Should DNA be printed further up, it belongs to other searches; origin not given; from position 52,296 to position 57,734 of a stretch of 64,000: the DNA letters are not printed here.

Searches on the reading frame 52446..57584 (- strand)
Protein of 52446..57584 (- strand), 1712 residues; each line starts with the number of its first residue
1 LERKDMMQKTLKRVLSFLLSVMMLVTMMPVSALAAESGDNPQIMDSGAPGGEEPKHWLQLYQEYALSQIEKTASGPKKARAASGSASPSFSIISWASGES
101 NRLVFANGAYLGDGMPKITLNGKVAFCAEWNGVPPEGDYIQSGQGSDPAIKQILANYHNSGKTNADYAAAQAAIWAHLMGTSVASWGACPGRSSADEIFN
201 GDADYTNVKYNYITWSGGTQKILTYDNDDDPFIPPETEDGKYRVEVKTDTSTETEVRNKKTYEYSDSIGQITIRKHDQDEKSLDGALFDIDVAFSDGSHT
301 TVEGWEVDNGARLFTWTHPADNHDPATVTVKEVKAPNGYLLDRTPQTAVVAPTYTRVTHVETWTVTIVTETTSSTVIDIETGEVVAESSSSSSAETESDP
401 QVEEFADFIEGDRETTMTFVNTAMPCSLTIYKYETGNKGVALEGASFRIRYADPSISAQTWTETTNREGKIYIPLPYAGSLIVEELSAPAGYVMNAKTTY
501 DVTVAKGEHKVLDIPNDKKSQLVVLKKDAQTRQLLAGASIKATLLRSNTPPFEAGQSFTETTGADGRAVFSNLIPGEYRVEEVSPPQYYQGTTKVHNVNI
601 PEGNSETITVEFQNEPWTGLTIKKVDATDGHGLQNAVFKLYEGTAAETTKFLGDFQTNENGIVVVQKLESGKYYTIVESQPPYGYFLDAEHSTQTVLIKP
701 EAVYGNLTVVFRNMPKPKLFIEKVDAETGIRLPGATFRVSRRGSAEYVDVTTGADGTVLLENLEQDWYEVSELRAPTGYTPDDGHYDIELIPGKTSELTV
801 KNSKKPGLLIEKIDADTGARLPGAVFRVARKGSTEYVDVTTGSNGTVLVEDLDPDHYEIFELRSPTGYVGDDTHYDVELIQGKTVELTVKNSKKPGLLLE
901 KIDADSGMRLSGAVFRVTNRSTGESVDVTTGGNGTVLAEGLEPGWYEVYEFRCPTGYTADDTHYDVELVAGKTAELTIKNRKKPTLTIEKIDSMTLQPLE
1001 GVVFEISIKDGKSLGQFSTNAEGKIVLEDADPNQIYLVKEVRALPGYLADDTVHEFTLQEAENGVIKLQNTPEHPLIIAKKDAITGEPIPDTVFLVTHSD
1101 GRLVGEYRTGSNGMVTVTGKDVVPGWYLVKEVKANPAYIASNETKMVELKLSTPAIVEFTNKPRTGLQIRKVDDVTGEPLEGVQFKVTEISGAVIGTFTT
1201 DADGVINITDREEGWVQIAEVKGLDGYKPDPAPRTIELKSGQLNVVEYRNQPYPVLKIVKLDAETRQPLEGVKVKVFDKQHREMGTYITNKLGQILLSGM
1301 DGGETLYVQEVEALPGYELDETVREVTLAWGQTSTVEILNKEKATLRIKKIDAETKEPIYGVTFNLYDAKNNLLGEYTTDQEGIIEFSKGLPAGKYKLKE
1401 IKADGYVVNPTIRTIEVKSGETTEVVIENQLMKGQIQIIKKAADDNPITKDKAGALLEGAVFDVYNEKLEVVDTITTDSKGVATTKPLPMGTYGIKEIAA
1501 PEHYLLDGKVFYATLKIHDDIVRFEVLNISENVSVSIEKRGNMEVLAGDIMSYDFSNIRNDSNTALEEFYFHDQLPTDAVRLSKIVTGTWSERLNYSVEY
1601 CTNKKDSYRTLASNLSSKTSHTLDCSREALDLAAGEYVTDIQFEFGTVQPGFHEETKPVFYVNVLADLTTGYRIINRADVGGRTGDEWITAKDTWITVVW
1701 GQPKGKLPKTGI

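Call 42: search_protein_families(library=pfam, proteins=[window:52446-57584:-])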
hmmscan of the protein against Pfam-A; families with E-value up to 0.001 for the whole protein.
window:52446-57584:- (1712 aa): 5 families
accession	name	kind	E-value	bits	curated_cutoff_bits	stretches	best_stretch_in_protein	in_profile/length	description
PF17802.7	SpaA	-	4.5e-186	604.1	23.1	13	1345-1430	2-90/91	Prealbumin-like fold domain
PF13620.12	CarboxypepD_reg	-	1.4e-32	112.3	32.3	2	528-611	8-80/82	Carboxypeptidase regulatory-like domain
PF11974.14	bMG3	-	2.6e-24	85.6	34.9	1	1354-1396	23-65/103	Bacterial alpha-2-macroglobulin MG3 domain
PF17210.9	SdrD_B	-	3e-21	76.2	29.7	1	1354-1411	19-75/112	SdrD B-like domain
PF08341.16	TED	-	0.00043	21.1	22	0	124-194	1-75/102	Thioester domain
